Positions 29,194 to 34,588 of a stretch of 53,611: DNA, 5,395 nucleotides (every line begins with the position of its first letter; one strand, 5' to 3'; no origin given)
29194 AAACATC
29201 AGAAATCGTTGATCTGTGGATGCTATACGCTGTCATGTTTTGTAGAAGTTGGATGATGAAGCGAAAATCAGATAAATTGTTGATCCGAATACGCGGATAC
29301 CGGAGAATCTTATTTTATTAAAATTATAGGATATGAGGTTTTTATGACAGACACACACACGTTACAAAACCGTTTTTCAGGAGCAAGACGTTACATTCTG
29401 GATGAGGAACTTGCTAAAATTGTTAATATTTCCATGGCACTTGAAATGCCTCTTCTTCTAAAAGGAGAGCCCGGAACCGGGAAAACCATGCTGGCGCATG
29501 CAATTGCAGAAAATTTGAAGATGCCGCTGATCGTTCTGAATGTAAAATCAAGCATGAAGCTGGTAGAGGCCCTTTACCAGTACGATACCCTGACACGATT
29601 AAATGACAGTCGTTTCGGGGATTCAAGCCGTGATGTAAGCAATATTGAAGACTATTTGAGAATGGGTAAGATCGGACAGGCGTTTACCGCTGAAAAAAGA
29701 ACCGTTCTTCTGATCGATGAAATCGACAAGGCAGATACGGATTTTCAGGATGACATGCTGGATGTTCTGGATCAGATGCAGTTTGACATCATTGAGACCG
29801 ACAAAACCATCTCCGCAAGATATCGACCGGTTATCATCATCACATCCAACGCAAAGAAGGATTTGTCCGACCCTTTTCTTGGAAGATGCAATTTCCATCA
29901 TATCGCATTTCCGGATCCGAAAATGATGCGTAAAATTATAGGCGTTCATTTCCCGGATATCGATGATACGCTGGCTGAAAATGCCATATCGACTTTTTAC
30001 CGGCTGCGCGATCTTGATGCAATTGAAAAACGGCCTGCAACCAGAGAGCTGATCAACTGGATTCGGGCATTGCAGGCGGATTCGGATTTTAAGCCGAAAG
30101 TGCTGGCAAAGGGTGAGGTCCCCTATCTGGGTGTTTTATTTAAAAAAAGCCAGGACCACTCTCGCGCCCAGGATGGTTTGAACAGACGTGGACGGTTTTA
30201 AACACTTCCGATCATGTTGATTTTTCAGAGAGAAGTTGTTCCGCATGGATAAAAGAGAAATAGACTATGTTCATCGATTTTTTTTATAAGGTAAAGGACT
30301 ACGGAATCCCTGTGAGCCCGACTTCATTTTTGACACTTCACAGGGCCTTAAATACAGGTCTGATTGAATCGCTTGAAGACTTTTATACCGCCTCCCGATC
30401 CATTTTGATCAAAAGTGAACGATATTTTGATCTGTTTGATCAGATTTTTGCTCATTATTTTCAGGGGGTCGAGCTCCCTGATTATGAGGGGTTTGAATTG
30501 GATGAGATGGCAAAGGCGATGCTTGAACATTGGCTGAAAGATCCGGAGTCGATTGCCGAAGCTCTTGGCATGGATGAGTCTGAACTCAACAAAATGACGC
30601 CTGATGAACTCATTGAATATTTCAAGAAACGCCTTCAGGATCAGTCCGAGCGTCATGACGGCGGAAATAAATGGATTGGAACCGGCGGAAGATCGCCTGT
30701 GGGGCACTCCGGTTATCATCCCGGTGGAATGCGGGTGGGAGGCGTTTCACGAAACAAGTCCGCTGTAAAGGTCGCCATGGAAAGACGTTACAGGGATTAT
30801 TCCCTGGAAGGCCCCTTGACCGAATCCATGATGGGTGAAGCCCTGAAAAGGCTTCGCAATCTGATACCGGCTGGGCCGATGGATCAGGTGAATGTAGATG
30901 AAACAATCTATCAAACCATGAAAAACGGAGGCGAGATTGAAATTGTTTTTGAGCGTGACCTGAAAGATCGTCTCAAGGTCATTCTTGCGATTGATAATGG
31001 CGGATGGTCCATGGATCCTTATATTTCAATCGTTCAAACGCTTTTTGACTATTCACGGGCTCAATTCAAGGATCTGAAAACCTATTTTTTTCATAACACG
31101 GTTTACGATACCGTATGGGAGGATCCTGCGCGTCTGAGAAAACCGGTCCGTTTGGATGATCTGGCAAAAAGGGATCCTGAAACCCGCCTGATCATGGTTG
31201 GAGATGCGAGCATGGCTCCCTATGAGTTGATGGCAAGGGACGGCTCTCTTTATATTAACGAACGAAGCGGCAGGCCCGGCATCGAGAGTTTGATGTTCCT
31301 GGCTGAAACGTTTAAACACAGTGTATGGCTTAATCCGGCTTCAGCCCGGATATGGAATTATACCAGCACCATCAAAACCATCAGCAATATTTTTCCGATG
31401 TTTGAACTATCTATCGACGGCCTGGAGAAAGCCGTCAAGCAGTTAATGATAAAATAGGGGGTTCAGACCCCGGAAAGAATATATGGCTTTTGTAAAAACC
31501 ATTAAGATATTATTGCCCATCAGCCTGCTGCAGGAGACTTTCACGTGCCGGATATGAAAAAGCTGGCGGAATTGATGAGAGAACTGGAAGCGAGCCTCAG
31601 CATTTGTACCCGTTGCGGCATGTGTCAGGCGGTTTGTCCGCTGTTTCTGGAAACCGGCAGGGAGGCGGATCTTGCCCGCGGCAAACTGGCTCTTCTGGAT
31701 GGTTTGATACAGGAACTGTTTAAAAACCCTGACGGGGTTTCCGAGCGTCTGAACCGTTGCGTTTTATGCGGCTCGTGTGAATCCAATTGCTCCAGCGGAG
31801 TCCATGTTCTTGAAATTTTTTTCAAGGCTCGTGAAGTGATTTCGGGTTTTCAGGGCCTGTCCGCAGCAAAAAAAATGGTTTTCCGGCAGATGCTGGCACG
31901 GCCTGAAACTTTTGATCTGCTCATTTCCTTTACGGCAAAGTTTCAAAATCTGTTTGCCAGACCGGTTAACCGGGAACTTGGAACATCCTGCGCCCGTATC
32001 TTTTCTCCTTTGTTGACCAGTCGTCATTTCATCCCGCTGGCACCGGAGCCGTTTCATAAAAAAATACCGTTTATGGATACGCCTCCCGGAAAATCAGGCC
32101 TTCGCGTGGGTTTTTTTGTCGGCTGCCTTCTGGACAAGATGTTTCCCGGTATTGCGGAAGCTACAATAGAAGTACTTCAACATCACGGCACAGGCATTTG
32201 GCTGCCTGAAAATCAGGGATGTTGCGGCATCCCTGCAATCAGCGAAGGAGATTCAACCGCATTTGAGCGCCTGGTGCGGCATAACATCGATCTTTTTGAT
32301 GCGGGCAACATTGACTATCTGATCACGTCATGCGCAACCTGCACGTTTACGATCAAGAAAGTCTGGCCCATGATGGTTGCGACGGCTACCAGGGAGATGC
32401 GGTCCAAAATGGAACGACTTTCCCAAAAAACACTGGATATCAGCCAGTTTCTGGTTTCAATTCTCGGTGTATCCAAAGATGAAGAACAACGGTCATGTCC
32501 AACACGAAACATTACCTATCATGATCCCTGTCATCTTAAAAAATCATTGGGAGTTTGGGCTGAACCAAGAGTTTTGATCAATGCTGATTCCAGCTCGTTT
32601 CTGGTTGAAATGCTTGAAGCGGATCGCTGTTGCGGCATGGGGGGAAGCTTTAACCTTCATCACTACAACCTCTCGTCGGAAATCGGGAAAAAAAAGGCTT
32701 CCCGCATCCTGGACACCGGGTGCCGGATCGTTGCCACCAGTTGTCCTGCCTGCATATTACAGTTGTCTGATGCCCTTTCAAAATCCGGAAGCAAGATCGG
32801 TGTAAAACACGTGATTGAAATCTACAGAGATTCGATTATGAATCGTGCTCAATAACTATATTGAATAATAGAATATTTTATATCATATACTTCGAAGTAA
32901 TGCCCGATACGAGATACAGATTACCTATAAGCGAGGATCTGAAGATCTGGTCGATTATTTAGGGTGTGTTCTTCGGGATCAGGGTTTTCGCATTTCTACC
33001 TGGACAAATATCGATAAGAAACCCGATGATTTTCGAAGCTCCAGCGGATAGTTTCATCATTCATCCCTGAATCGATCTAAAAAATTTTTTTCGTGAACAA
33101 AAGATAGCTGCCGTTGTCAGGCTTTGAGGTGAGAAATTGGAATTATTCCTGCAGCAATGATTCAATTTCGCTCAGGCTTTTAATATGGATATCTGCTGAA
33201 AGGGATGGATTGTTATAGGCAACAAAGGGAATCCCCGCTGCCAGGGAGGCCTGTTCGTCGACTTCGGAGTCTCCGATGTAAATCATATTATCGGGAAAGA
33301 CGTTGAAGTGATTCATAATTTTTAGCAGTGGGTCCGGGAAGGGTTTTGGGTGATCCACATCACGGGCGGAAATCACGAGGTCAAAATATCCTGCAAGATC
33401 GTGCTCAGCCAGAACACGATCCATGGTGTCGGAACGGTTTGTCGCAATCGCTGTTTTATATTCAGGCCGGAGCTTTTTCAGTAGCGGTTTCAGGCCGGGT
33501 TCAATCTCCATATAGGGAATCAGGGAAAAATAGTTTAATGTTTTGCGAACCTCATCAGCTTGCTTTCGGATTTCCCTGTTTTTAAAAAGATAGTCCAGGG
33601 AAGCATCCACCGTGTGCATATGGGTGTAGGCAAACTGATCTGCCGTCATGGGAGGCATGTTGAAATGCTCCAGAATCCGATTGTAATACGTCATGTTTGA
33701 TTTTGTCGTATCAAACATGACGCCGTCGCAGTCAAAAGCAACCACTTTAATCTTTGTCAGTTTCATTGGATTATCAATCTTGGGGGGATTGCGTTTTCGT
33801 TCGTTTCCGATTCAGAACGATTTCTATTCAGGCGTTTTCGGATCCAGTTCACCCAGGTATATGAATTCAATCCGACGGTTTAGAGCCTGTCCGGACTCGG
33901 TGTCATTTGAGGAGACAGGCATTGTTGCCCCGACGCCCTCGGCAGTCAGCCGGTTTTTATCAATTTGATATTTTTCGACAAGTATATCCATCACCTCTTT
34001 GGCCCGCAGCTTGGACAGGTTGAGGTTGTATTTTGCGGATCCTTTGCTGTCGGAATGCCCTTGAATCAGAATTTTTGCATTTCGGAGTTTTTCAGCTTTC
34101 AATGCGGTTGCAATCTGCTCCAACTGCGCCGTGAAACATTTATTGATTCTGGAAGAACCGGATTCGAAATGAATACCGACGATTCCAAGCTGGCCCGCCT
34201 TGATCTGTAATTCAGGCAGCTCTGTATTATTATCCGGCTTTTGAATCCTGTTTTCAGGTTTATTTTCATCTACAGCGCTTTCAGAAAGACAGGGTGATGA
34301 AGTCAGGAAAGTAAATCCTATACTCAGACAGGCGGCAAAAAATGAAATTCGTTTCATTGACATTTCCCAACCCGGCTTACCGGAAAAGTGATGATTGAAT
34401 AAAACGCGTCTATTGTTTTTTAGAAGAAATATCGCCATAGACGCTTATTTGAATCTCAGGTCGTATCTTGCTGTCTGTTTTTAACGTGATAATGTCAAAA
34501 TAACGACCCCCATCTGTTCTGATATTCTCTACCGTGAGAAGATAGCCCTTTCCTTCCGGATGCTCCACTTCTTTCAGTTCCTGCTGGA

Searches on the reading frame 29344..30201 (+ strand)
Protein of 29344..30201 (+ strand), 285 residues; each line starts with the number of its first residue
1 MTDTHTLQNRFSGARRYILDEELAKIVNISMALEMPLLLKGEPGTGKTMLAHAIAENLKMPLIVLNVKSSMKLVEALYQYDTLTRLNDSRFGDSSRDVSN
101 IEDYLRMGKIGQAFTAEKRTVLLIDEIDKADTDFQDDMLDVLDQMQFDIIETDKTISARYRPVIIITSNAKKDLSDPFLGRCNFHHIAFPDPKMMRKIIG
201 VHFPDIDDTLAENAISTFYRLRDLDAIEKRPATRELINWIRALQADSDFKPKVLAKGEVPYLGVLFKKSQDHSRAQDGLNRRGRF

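Call 67: search_protein_families(library=pfam, proteins=[window:29344-30201:+], max_evalue=0.00001)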
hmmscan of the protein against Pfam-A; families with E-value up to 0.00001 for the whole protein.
window:29344-30201:+ (285 aa): 6 families
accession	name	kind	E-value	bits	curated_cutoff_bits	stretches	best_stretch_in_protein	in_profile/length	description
PF00004.35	AAA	-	3.5e-15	57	21.2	1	37-185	1-126/131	ATPase family associated with various cellular activities (AAA)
PF07728.20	AAA_5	-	1.6e-12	48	22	1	36-172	1-125/139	AAA domain (dynein-related subfamily)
PF07724.20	AAA_2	-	1.1e-10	42.2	27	1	37-172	6-127/166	AAA domain (Cdc48 subfamily)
PF00158.32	Sigma54_activat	-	1.2e-09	38.5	20.2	0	114-171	89-146/168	Sigma-54 interaction domain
PF13401.12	AAA_22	-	3.6e-09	37.5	27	1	37-144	8-105/130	AAA domain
PF13191.12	AAA_16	-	5.4e-06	27.4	32.6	0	36-138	26-152/167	AAA ATPase domain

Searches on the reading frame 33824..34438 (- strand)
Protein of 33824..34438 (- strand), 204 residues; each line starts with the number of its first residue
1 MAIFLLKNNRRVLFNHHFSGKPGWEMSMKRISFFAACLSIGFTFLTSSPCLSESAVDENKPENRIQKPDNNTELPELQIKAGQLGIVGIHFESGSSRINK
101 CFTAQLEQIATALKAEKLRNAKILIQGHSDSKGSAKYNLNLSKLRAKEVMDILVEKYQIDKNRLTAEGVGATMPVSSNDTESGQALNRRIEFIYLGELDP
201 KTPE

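Call 67: search_protein_families(library=pfam, proteins=[window:33824-34438:-], max_evalue=0.00001)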
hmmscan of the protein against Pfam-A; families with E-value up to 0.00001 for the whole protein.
window:33824-34438:- (204 aa): 1 family
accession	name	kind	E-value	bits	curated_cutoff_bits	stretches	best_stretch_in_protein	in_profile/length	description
PF00691.25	OmpA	-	2e-21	76.6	27.2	1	91-188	2-98/98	OmpA family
